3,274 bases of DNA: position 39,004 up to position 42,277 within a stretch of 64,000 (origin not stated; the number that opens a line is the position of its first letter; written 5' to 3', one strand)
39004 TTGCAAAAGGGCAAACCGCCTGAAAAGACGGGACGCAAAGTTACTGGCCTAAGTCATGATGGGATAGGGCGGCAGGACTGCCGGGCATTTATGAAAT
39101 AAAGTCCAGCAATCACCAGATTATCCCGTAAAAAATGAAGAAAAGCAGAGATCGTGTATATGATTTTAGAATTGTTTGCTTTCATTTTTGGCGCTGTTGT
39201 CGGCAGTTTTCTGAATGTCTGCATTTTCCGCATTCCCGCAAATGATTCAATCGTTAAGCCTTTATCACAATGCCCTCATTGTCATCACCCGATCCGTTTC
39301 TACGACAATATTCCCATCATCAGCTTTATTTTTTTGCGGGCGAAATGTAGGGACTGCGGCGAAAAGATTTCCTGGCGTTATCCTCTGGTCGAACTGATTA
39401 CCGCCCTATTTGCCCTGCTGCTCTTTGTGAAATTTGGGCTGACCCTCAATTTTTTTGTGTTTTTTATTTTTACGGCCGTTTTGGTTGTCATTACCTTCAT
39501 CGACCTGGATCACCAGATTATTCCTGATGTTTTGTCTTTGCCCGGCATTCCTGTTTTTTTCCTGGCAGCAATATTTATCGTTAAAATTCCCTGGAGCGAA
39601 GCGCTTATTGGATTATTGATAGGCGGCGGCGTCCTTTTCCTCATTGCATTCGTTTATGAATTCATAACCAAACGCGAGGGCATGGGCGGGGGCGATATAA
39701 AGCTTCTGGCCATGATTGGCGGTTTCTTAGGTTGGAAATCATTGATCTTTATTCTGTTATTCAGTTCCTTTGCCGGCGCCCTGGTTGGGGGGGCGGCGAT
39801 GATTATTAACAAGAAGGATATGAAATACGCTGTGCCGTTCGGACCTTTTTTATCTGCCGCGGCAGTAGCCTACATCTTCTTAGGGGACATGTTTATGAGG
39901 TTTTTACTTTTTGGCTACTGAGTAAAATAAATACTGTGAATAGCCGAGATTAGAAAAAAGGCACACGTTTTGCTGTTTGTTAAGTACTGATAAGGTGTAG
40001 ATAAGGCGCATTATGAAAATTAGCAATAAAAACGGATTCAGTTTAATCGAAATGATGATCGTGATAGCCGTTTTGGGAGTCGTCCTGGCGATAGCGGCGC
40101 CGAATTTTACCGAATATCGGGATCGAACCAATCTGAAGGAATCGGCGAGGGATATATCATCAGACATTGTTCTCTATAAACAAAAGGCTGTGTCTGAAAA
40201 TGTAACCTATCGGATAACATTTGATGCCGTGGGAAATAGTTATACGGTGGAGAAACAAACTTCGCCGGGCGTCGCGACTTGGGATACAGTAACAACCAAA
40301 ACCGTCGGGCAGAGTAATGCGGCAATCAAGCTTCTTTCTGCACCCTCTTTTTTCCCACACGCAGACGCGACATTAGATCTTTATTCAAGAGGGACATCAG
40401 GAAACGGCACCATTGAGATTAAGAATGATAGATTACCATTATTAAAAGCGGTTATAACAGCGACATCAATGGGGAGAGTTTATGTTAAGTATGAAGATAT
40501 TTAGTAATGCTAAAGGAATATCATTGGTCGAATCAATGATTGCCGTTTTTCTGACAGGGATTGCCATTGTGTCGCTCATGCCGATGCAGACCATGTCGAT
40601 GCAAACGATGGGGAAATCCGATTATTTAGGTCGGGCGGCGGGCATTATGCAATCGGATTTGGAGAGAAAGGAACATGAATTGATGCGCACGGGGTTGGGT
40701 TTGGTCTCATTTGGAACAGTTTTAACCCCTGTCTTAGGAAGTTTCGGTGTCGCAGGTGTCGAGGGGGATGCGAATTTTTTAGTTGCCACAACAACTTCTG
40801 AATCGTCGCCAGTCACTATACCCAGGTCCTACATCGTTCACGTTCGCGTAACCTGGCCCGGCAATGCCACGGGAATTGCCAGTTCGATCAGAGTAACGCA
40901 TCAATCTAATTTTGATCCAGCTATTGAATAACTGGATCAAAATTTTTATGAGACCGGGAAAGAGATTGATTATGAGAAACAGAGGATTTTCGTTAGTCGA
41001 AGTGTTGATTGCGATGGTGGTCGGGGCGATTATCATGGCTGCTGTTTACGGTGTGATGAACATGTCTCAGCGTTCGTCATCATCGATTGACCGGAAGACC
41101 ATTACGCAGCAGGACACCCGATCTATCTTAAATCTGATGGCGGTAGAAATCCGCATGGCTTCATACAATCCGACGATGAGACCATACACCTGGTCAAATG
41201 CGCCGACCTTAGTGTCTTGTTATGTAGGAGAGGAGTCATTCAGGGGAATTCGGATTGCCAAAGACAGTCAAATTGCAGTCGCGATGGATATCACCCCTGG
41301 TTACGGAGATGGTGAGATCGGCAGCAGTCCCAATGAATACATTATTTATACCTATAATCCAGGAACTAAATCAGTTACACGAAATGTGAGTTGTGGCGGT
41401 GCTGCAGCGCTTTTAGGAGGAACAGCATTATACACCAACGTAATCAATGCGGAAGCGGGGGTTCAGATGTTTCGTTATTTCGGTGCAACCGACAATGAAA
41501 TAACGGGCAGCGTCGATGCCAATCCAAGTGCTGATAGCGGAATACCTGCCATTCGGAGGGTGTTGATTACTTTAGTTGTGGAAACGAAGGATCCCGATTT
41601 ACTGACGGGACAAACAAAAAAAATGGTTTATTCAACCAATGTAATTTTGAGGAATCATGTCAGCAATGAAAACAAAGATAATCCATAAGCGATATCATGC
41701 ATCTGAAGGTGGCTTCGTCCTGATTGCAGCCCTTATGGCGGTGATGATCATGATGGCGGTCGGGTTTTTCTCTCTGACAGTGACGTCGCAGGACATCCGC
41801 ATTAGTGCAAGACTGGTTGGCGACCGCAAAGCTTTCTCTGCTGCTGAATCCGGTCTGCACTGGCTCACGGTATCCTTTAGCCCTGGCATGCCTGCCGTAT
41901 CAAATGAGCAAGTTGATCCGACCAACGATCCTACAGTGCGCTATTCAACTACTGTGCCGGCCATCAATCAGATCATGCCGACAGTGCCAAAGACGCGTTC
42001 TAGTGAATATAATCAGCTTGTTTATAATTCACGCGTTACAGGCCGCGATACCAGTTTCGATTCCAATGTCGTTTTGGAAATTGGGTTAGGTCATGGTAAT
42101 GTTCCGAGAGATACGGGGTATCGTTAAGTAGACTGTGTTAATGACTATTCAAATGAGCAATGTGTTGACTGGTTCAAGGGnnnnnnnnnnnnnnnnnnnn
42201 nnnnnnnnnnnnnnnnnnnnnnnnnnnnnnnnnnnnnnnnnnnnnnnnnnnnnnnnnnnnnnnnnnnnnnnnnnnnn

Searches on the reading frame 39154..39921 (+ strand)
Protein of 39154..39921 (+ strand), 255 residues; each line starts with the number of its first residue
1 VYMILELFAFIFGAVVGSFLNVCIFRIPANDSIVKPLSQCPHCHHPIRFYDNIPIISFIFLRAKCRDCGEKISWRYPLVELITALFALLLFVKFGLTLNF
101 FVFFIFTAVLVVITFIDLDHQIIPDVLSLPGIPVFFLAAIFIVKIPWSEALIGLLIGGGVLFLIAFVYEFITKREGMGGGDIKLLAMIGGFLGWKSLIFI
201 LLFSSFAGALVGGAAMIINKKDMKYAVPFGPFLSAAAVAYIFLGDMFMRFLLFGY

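Call 4: search_protein_families(library=pfam, proteins=[window:39154-39921:+])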
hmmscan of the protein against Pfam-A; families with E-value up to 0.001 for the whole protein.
window:39154-39921:+ (255 aa): 2 families
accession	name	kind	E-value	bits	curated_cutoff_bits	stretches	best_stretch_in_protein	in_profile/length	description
PF06750.18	A24_N_bact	-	7.3e-37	125.8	23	1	11-94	1-84/84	Bacterial Peptidase A24 N-terminal domain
PF01478.23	Peptidase_A24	-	1.1e-23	84.1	26.5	1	104-212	1-103/104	Type IV leader peptidase family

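Call 8: find_homologous_proteins(query=window:39160-39921:+)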
Query window:39160-39921:+ (253 aa): 8000 proteins with E <= 0.001 among 8000 candidates; the best 120 are listed.
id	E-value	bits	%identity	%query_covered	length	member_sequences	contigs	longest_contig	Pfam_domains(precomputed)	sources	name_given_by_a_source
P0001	5.2e-158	543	100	100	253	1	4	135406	PF01478.24,PF06750.19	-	-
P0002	4.4e-148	510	92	100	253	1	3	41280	PF01478.24,PF06750.19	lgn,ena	-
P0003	1.8e-147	508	92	100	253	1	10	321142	PF01478.24,PF06750.19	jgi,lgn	jgi:leader peptidase (prepilin peptidase)/N-methyltransferase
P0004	4.5e-147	507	92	100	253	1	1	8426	PF01478.24,PF06750.19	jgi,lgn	jgi:leader peptidase (prepilin peptidase)/N-methyltransferase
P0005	2.4e-144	498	90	100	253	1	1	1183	PF01478.24,PF06750.19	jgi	jgi:leader peptidase (prepilin peptidase)/N-methyltransferase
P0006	8.1e-144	496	90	100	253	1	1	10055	PF01478.24,PF06750.19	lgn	-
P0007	4.2e-142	491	88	100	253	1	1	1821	PF01478.24,PF06750.19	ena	-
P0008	2.9e-140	484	87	100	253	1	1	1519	PF01478.24,PF06750.19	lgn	-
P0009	8.3e-140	483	87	100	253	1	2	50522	PF01478.24,PF06750.19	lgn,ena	-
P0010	9.8e-140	483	87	100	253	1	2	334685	PF01478.24,PF06750.19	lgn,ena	-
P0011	2.4e-139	481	87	100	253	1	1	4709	PF01478.24,PF06750.19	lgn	-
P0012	3.7e-139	481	87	100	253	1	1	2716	PF01478.24,PF06750.19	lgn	-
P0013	3.7e-139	481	86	100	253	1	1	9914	PF01478.24,PF06750.19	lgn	-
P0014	4.0e-139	481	87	100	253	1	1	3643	PF01478.24,PF06750.19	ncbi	ncbi:MAG: prepilin peptidase [Smithellaceae bacterium]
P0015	1.8e-138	479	86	100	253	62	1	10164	PF01478.24,PF06750.19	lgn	-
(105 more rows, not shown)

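Call 9: find_related_loci(query=window:39160-39921:+, collection=genome_contigs, flank=7000)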
Query window:39160-39921:+ (253 aa) in genome_contigs; peptide patterns used: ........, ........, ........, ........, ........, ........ (x = any residue, [..] = any of these).
599 stretches matched a pattern (row limit reached: there are more); 90 encode a relative of the query (tblastn E <= 1e-3); the best 80 are kept; 80 distinct loci.
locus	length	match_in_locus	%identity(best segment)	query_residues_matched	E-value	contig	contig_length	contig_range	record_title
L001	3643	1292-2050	87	1-253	3e-149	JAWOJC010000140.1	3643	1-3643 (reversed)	MAG: Smithellaceae bacterium isolate CWP6-1.bin.28 k191_2349782, whole genome shotgun sequence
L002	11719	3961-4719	85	1-253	1e-141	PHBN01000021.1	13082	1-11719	MAG: Deltaproteobacteria bacterium HGW-Deltaproteobacteria-1 yuki_s1_sub10_scaffold_251, whole genome shotgun sequence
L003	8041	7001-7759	87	1-253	3e-138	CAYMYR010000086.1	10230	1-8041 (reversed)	MAG TPA_asm: uncultured Smithella sp. isolate binchicken_co269_98 genome assembly, contig: NODE_6629_length_10230_cov_13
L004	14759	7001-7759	85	1-253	3e-138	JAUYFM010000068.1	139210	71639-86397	MAG: Smithellaceae bacterium isolate C21_metabat.bin.13 C21_k141_109888, whole genome shotgun sequence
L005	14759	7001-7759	84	1-253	1e-136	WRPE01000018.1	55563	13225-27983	MAG: Syntrophaceae bacterium isolate X3_MaxBin.011 scaffold_409, whole genome shotgun sequence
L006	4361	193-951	83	1-253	1e-138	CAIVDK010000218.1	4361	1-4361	MAG: uncultured delta proteobacterium isolate Loclat_bin-13126 genome assembly, contig: bin-13126:218/473, whole genome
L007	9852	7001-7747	83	1-249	1e-134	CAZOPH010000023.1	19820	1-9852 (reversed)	MAG TPA_asm: uncultured Smithella sp. isolate SRP263991_co5_124 genome assembly, contig: NODE_5387_length_19820_cov_18.0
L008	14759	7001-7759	81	1-253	2e-133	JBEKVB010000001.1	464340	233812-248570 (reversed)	MAG: Smithellaceae bacterium isolate SPRUCE 595 SPRUCE_595_1, whole genome shotgun sequence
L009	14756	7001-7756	77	1-253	2e-126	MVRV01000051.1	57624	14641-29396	MAG: Smithella sp. PtaU1.Bin162 A4E71_contig000051, whole genome shotgun sequence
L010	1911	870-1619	78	4-253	9e-135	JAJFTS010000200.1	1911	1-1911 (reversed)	MAG: Deltaproteobacteria bacterium isolate bin.256 k141_2198558, whole genome shotgun sequence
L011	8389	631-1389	77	1-253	4e-126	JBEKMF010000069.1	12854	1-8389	MAG: Smithellaceae bacterium isolate SPRUCE 388 SPRUCE_388_69, whole genome shotgun sequence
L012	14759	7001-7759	82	1-253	1e-124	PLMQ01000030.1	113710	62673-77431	MAG: Syntrophaceae bacterium isolate fen_1166 73.20120800_E2X.51_contig_1778, whole genome shotgun sequence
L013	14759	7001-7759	81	1-253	2e-124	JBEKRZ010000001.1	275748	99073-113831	MAG: Smithella sp. isolate SPRUCE 522 SPRUCE_522_1, whole genome shotgun sequence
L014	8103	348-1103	76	1-252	2e-124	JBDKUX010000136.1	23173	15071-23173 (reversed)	MAG: Smithella sp. isolate 8_bin.29 c_000001375758, whole genome shotgun sequence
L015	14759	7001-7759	79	1-253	1e-123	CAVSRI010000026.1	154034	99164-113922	MAG: uncultured delta proteobacterium isolate MFD01476.bin.2.138 genome assembly, contig: contig_79736, whole genome sho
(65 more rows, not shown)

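Call 47: find_encoding_contigs(protein=window:39160-39921:+, flank=1500, max_places=4)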
Protein window:39160-39921:+ (253 aa): 4 contigs read that carry it; 1 place shown.
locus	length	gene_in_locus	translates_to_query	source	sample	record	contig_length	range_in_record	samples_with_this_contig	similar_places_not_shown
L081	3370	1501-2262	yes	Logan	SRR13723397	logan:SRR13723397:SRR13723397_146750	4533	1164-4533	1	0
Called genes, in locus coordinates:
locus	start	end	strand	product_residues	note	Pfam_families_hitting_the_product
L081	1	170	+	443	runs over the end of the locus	?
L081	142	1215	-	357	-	PF00383:dCMP_cyt_deam_1, PF14437:MafB19-deam, PF01872:RibD_C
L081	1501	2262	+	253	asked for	PF06750:A24_N_bact, PF01478:Peptidase_A24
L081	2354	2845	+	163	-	PF07963:N_methyl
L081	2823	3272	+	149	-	-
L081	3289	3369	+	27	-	?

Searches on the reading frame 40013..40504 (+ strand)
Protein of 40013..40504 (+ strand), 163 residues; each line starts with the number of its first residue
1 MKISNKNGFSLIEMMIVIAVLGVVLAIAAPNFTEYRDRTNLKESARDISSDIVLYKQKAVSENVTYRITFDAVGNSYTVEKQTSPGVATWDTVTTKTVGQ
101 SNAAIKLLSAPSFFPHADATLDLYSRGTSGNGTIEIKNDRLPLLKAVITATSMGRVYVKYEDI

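Call 4: search_protein_families(library=pfam, proteins=[window:40013-40504:+])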
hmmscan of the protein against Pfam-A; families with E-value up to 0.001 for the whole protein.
window:40013-40504:+ (163 aa): 1 family
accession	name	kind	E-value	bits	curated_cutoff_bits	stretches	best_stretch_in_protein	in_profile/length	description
PF07963.17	N_methyl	-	5.9e-09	35.6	21.2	1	4-29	2-27/27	Prokaryotic N-terminal methylation motif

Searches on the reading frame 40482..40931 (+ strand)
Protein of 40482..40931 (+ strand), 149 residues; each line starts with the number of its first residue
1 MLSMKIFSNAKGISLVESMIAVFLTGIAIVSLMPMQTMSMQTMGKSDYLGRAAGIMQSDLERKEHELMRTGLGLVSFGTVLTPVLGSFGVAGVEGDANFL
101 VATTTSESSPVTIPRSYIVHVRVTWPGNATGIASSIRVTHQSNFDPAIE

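Call 4: search_protein_families(library=pfam, proteins=[window:40482-40931:+])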
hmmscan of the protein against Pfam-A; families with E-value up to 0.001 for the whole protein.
window:40482-40931:+ (149 aa): 0 families

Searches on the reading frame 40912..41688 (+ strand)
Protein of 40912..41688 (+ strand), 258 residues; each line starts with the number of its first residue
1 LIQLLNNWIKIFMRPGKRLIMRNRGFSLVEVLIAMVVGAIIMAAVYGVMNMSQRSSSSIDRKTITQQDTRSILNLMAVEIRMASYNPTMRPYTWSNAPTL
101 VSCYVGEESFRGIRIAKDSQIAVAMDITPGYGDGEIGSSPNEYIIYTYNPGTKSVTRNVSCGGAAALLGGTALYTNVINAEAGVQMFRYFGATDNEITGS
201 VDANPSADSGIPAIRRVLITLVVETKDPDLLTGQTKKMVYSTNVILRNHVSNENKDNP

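Call 4: search_protein_families(library=pfam, proteins=[window:40912-41688:+])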
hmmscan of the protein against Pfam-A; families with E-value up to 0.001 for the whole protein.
window:40912-41688:+ (258 aa): 1 family
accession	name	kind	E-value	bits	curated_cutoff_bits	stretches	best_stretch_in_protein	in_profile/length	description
PF07963.17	N_methyl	-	1.7e-09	37.3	21.2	1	21-46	2-27/27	Prokaryotic N-terminal methylation motif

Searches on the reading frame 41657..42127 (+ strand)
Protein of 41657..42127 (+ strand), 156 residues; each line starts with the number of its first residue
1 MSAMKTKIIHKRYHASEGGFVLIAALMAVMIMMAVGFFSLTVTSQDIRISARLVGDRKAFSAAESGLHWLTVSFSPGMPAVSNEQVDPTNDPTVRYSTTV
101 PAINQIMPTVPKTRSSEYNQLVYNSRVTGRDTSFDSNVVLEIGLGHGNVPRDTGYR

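Call 4: search_protein_families(library=pfam, proteins=[window:41657-42127:+])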
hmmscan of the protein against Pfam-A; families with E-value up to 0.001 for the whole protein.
window:41657-42127:+ (156 aa): 1 family
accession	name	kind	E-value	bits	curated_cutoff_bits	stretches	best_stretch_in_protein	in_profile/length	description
PF14341.11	PilX_N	-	2.7e-05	24.5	25.5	1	19-67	2-50/51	PilX N-terminal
